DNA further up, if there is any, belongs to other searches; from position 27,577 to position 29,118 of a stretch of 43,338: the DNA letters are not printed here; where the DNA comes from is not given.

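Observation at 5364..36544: Candidate new pathway: hydration, retro-aldol cleavage and ketone carboxylation to bypass blocked beta-oxidation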

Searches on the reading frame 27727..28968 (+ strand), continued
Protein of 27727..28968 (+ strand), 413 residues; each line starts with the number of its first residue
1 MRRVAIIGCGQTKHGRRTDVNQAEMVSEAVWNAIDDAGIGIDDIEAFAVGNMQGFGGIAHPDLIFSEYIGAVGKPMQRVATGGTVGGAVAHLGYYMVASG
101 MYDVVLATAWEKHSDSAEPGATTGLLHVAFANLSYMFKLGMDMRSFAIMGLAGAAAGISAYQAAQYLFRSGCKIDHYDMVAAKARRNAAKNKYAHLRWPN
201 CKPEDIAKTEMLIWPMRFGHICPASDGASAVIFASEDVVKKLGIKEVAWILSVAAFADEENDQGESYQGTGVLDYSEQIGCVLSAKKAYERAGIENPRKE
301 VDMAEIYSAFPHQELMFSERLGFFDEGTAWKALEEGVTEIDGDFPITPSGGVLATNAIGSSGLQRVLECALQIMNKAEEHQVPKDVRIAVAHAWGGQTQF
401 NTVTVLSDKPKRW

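Call 26: find_related_loci(query=A1, collection=genome_contigs, flank=10000)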
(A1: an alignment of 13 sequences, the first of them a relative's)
Query A1 (413 aa) in genome_contigs; peptide patterns used: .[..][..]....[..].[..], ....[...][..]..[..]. (x = any residue, [..] = any of these).
391 stretches matched a pattern; 351 encode a relative of the query (tblastn E <= 1e-3); the best 80 are kept; 80 distinct loci.
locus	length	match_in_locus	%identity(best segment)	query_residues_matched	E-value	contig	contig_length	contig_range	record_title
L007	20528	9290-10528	98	1-413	0e+0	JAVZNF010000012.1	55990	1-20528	MAG: Archaeoglobaceae archaeon isolate DRTY-6_201912_bins_46 DRTY-6_201912_bins_46_scaffold_12, whole genome shotgun seq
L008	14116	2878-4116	91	1-413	0e+0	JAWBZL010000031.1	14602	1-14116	MAG: Archaeoglobaceae archaeon isolate JZ-1_201901_bins_60 JZ-1_201901_bins_60_scaffold_31, whole genome shotgun sequenc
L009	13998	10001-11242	86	1-413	0e+0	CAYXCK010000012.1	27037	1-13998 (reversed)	MAG TPA_asm: uncultured archaeon isolate SRP104967_co1_35 genome assembly, contig: NODE_579_length_27037_cov_50.065340,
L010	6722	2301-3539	82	1-413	0e+0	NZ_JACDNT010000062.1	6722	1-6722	MAG: Archaeoglobus sp. isolate GB_MAG2_100 c_000000009295, whole genome shotgun sequence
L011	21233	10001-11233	83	2-411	0e+0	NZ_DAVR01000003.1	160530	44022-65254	MAG: Archaeoglobus sp. UBA230 UBA230_contig_41, whole genome shotgun sequence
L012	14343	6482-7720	82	1-412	0e+0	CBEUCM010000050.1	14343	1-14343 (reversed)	MAG TPA_asm: uncultured Archaeoglobaceae archaeon isolate SRR24791474_metabat2_3 genome assembly, contig: ERZ25515408.88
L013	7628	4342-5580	82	1-412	0e+0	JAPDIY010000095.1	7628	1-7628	MAG: Archaeoglobi archaeon isolate S5B9_HD70 c_000000002109, whole genome shotgun sequence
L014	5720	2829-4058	80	2-412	0e+0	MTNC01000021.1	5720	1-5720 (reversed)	MAG: Archaeoglobus sp. JdFR-41 JGI24020J35080_1003863, whole genome shotgun sequence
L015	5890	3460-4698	81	1-412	0e+0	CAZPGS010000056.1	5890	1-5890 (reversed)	MAG TPA_asm: uncultured Nitrososphaerota archaeon isolate SRP104967_co1_46 genome assembly, contig: NODE_4470_length_589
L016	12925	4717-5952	80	2-412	0e+0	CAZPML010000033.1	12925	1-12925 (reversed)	MAG TPA_asm: uncultured archaeon isolate binchicken_co6_203 genome assembly, contig: NODE_5600_length_12925_cov_4.866200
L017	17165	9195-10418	65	2-410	0e+0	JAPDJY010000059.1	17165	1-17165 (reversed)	MAG: Thermoproteota archaeon isolate S9B3_HD70 c_000000000884, whole genome shotgun sequence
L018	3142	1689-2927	64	1-412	0e+0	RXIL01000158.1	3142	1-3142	MAG: Candidatus Methanolliviera hydrocarbonicum isolate NM1b JGI24025J20009_10021091, whole genome shotgun sequence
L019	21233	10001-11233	63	1-410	4e-173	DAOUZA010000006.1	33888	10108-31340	MAG TPA_asm: Dehalococcoidia bacterium isolate CSMAG_941 CSMAG_941_k141_2339350_length_33888_cov_52.3359, whole genome s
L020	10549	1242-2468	61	1-408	3e-169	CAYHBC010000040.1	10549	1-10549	MAG TPA_asm: uncultured Dehalococcoidales bacterium isolate ERP119294_co3_111 genome assembly, contig: NODE_5106_length_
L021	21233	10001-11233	64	1-411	2e-168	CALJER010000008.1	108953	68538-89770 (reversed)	MAG: uncultured archaeon isolate S1_Bin_METABAT__384_1 genome assembly, contig: c_000001327858, whole genome shotgun seq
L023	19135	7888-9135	62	2-413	5e-168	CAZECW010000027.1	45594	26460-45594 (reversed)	MAG TPA_asm: uncultured archaeon isolate SRP231805_co4_171 genome assembly, contig: k141_301972, whole genome shotgun se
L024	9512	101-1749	62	2-413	4e-167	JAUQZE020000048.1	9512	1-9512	MAG: Candidatus Freyarchaeota archaeon isolate SQRJ_82 k255_1842, whole genome shotgun sequence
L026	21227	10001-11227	62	1-408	2e-166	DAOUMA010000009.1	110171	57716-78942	MAG TPA_asm: Dehalococcoidia bacterium isolate W31_72 k127_164939, whole genome shotgun sequence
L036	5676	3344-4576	62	1-410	1e-161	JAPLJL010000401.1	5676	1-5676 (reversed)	MAG: Proteobacteria bacterium isolate LacPavin_0920_SED1_MAG_56_8 LacPavin_0920_SED1_scaffold_361048, whole genome shotg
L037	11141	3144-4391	62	2-413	9e-159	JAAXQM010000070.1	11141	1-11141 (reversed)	MAG: Dehalococcoidales bacterium isolate MAG-BB-17 scaffold_1352, whole genome shotgun sequence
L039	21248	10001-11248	64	2-413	5e-158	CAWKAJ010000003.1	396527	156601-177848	MAG: uncultured Chloroflexia bacterium isolate MFD03726.bin.1.10 genome assembly, contig: contig_31096, whole genome sho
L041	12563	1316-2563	63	2-413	9e-158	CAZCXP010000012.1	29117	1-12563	MAG TPA_asm: uncultured Dehalococcoidia bacterium isolate binchicken_co89_461 genome assembly, contig: NODE_2425_length_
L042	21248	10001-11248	64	2-413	3e-157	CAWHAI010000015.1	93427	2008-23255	MAG: uncultured Chloroflexia bacterium isolate MFD04408.bin.2.112 genome assembly, contig: contig_40142, whole genome sh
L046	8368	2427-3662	63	2-412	2e-156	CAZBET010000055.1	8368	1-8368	MAG TPA_asm: uncultured Dehalococcoidia bacterium isolate binchicken_co91_409 genome assembly, contig: NODE_11449_length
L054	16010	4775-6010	63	2-412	7e-153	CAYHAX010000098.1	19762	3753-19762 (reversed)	MAG TPA_asm: uncultured Dehalococcoidia bacterium isolate ERP119294_co2_375 genome assembly, contig: k141_582530, whole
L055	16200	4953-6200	61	2-413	1e-152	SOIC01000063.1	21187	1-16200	MAG: Dehalococcoidia bacterium isolate E29_bin15 NODE_438_length_21187_cov_16.415957, whole genome shotgun sequence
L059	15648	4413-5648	61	2-412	3e-151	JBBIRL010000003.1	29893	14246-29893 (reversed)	MAG: Dehalococcoidia bacterium isolate CYF170214_bin_349 NODE_1681_length_29893_cov_4.300188, whole genome shotgun seque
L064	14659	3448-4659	50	4-412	3e-120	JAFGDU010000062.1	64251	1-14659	MAG: Actinomycetota bacterium isolate Zod_Metabat.1188 k87_4604847, whole genome shotgun sequence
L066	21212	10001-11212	50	4-412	7e-118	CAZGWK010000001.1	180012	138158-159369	MAG TPA_asm: uncultured Actinomycetota bacterium isolate SRP141376_co1_17 genome assembly, contig: NODE_125_length_18001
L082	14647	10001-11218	49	2-412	1e-113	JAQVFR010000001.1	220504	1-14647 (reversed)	MAG: Actinomycetota bacterium isolate STE_163 NODE_57_length_220504_cov_5.866234_Sandtown_E, whole genome shotgun sequen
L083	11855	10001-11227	47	1-412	2e-113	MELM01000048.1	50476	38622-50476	MAG: Candidatus Solincola sediminis RBG_16_scaffold_531, whole genome shotgun sequence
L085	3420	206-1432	47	1-412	7e-116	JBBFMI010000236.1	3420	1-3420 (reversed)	MAG: Candidatus Geothermincolales bacterium isolate Uz-U4-47 NODE_236_length_3420_cov_2.306910, whole genome shotgun seq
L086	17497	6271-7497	47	1-412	9e-113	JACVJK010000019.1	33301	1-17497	MAG: Actinomycetota bacterium isolate GMQP.bin.3 contig019, whole genome shotgun sequence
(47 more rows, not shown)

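Call 29: search_protein_families(library=pfam, proteins=[L054:8473-9666:+, L046:4778-5716:+, L085:1-1498:-, L066:2580-4589:-, L042:19851-20642:-, L014:4627-5703:-, L039:18536-19336:-, L026:12578-13330:+, L023:14004-15074:-, L055:7251-8033:+], max_evalue=0.00001)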
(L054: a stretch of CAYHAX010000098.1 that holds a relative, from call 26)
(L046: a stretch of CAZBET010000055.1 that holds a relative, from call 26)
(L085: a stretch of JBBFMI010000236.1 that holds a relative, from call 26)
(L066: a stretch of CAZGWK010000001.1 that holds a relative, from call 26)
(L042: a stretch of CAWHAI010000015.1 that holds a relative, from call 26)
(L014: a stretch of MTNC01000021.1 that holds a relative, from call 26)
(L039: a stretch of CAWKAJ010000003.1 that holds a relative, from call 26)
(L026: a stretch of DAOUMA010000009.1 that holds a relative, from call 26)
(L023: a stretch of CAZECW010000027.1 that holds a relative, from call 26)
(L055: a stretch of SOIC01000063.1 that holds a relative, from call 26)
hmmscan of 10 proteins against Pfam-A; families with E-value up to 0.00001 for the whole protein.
L054:8473-9666:+ (397 aa): 3 families
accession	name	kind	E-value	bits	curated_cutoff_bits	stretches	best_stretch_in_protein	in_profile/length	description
PF02771.21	Acyl-CoA_dh_N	-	2.7e-26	92.6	22.9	1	6-126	1-113/113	Acyl-CoA dehydrogenase, N-terminal domain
PF00441.29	Acyl-CoA_dh_1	-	6e-26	91.8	22.4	1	236-390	1-149/150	Acyl-CoA dehydrogenase, C-terminal domain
PF02770.24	Acyl-CoA_dh_M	-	8.1e-23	80.9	33.3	1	130-224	1-97/97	Acyl-CoA dehydrogenase, middle domain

L046:4778-5716:+ (312 aa): 1 family
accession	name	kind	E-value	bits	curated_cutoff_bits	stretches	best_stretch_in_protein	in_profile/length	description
PF05853.18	BKACE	-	6.8e-98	327.8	24.8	1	6-304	1-274/274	beta-keto acid cleavage enzyme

L085:1-1498:- (499 aa): 0 families

L066:2580-4589:- (669 aa): 5 families
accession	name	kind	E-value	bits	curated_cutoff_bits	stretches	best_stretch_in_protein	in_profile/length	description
PF17757.6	UvrB_inter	-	1.9e-31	108.5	22.9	1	161-249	2-91/91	UvrB interaction domain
PF00271.37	Helicase_C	-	2.7e-20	73.1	23.5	1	431-544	3-109/110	Helicase conserved C-terminal domain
PF12344.14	UvrB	-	1.9e-18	66.5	27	1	551-592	1-42/43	Ultra-violet resistance protein B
PF04851.21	ResIII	-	4.3e-08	33.7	22.5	1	12-88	2-83/164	Type III restriction enzyme, res subunit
PF02151.25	UVR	-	6.2e-07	29.4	21.5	1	624-658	1-35/36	UvrB/uvrC motif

L042:19851-20642:- (263 aa): 2 families
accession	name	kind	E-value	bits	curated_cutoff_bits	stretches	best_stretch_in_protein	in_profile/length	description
PF00005.33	ABC_tran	-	4.7e-29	102.2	25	1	39-179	2-137/137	ABC transporter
PF13304.12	AAA_21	-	5e-13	50.2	27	1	79-208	138-298/304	AAA domain, putative AbiEii toxin, Type IV TA system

L014:4627-5703:- (358 aa): 2 families
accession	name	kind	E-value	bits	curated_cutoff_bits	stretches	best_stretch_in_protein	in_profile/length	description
PF03060.21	NMO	-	4.3e-53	181.3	28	1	4-342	2-330/331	Nitronate monooxygenase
PF01070.24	FMN_dh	-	3.9e-08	33.1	24.9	1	147-229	224-306/350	FMN-dependent dehydrogenase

L039:18536-19336:- (266 aa): 3 families
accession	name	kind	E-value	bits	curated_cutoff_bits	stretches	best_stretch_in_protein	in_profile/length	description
PF00037.32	Fer4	-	1.3e-06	28.4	21.1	0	194-209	3-18/24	4Fe-4S binding domain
PF12838.12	Fer4_7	-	1.6e-06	28.9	27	0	186-213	25-52/52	4Fe-4S dicluster domain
PF12797.12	Fer4_2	-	5.9e-06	26.4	24.5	0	193-210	4-21/22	4Fe-4S binding domain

L026:12578-13330:+ (250 aa): 2 families
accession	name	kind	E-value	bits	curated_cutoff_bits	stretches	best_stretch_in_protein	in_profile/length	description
PF01709.26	Transcrip_reg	-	6.5e-54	182.4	27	1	84-236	3-160/160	TACO1/YebC second and third domain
PF20772.2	TACO1_YebC_N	-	5.7e-31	107.2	36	1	5-75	1-72/73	TACO1/YebC protein N-terminal domain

L023:14004-15074:- (356 aa): 7 families
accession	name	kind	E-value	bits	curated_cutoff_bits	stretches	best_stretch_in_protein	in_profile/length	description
PF14697.11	Fer4_21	-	2.6e-12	47.1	35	1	276-327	2-59/59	4Fe-4S dicluster domain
PF00037.32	Fer4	-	5.3e-12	45.5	21.1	2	304-326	2-24/24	4Fe-4S binding domain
PF12838.12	Fer4_7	-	1.9e-09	38.3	27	1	282-324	2-52/52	4Fe-4S dicluster domain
PF25160.1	LdpA_Fe-S-bd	-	7.8e-09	35.6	27.6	1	288-327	9-45/49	LdpA Fe-S cluster-binding domain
PF13237.11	Fer4_10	-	5.5e-08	33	25.5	1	277-321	4-53/53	4Fe-4S dicluster domain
PF12837.12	Fer4_6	-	1.4e-07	31.5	25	0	302-324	1-23/24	4Fe-4S binding domain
PF13187.11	Fer4_9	-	4.9e-07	30.1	27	1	282-325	2-52/52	4Fe-4S dicluster domain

L055:7251-8033:+ (260 aa): 1 family
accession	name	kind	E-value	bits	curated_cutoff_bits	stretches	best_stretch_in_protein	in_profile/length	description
PF01144.29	CoA_trans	-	1.7e-50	171.9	23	1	8-238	2-215/217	Coenzyme A transferase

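Call 31: search_dna_similar(query=window:27727-28968:+, collection=plasmids, mode=protein, max_rows=25, max_evalue=1e-20)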
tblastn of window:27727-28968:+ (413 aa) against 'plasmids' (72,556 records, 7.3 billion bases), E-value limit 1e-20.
Records with a match: 20; places in all: 20; records where one place covers at least 80% of the query: 17.
Best place of each record, by identity: <60% 20.
By first word of the organism name: Streptomyces 5; Haloferax 3; Cupriavidus 2; Natrinema 2; Nocardia 1; Nonomuraea 1; Tsukamurella 1; Rhodococcus 1; Simplicispira 1; Chloroflexota 1; and 2 more.
By predicted mobility (MOB-suite, as given by PLSDB): non-mobilizable 18; conjugative 1; mobilizable 1.
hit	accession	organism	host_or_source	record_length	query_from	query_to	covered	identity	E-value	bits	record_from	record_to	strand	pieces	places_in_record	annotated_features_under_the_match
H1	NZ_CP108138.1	Streptomyces sp. NBC_00184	-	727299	4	410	99%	37.0%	4e-43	168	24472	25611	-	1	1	thiolase domain-containing protein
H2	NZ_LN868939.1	Nocardia farcinica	not known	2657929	5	406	97%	37.4%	5e-41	162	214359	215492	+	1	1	none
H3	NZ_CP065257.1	Streptomyces clavuligerus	cell culture,lab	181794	4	410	99%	36.8%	9e-46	176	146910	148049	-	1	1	thiolase domain-containing protein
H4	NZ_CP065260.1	Streptomyces clavuligerus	cell culture,lab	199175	4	410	99%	36.8%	9e-46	176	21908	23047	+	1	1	thiolase domain-containing protein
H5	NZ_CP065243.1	Streptomyces clavuligerus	cell culture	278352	4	410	99%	36.8%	9e-46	176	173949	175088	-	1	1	thiolase domain-containing protein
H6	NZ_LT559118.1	Nonomuraea gerenzanensis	-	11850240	3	400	96%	37.6%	2e-44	172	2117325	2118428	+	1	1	none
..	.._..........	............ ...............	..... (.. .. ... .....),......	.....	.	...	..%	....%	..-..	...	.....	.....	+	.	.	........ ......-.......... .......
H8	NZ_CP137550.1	Streptomyces sp. N50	Selaginella tamariscina,cell ...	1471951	4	410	99%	36.6%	3e-41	163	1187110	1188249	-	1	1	record has no annotation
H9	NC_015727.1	Cupriavidus necator N-1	soil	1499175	2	407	98%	35.2%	2e-40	160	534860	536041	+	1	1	record has no annotation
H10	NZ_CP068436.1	Cupriavidus necator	heavy metal containmented soil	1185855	4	407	98%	34.4%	6e-38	153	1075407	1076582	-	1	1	none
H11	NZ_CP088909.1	Rhodococcus qingshengii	cell culture,forest soil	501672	3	407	98%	33.5%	7e-42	165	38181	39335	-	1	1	thiolase domain-containing protein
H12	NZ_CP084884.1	Natrinema zhouii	pure culture,Salt mine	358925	1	412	100%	31.0%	3e-23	109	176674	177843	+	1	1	thiolase domain-containing protein | zinc ribbon domain-containing protein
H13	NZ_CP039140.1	Haloferax mediterranei ATCC 33500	Cell culture,Spain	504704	1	406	98%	30.7%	2e-25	116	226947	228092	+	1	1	thiolase domain-containing protein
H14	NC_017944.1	Haloferax mediterranei ATCC 33500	-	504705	1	406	98%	30.7%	2e-25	116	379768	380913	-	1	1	thiolase domain-containing protein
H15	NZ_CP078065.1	Haloferax larsenii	Cell culture,Salt Lake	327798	1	406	98%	30.6%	2e-25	116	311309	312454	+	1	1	thiolase domain-containing protein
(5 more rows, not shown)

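Call 32: search_protein_families(library=ncbifam, proteins=[L002:1385-3376:+], max_evalue=1e-10)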
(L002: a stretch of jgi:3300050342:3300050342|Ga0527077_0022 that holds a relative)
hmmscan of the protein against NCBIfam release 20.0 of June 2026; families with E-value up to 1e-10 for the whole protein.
L002:1385-3376:+ (663 aa): 36 families (the best 25 are shown)
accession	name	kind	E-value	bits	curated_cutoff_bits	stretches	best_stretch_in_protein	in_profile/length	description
NF002937.0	PRK03584.1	subfamily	1.3e-260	866.1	639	1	3-649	4-650/657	acetoacetate--CoA ligase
TIGR01217.1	ac_ac_CoA_syn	equivalog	3e-207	689.8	520.9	1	2-644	2-641/652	acetoacetate--CoA ligase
NF001208.0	PRK00174.1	subfamily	5.9e-81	272.7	657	1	34-624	17-620/649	acetate--CoA ligase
TIGR02188.1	Ac_CoA_lig_AcsA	equivalog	1.4e-79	268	724.95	1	41-627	2-608/629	acetate--CoA ligase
NF007815.0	PRK10524.1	equivalog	1.3e-50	172.6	955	1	44-646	2-622/629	propionate--CoA ligase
NF003313.0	PRK04319.1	equivalog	5.9e-46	156.9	729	1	100-614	52-551/574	acetate--CoA ligase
TIGR02316.1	propion_prpE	equivalog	3.7e-45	154.7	827.4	1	45-624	2-602/628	propionate--CoA ligase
TIGR03098.1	ligase_PEP_1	hypoth_equivalog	8e-28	97.2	592.35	1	122-392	24-282/517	acyl-CoA ligase (AMP-forming), exosortase A system-associated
NF004837.0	PRK06187.1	subfamily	1.9e-27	95.7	476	1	100-610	15-508/531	long-chain-fatty-acid--CoA ligase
NF047394.1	AcylCoAsynMbcS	equivalog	1.8e-22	79.6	850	1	102-611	20-507/525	acyl-CoA synthetase MbcS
TIGR01733.1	AA-adenyl-dom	subfamily_domain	1.2e-19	70.5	317.4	1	125-384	1-231/409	amino acid adenylation domain-containing protein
NF052580.1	Str24CoAsynCasG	equivalog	1.7e-19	69.6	750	1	115-581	60-510/548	steroid-24-oyl-CoA synthetase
NF009233.0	PRK12583.1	subfamily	2e-19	69.4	832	1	103-340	28-273/558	fatty acid CoA ligase family protein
NF004822.0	PRK06178.1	equivalog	1.4e-18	66.9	782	1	122-340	61-286/571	acyl-CoA synthetase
TIGR02262.1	benz_CoA_lig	subfamily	4e-17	62.1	375.25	1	105-610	15-495/508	benzoate-CoA ligase family protein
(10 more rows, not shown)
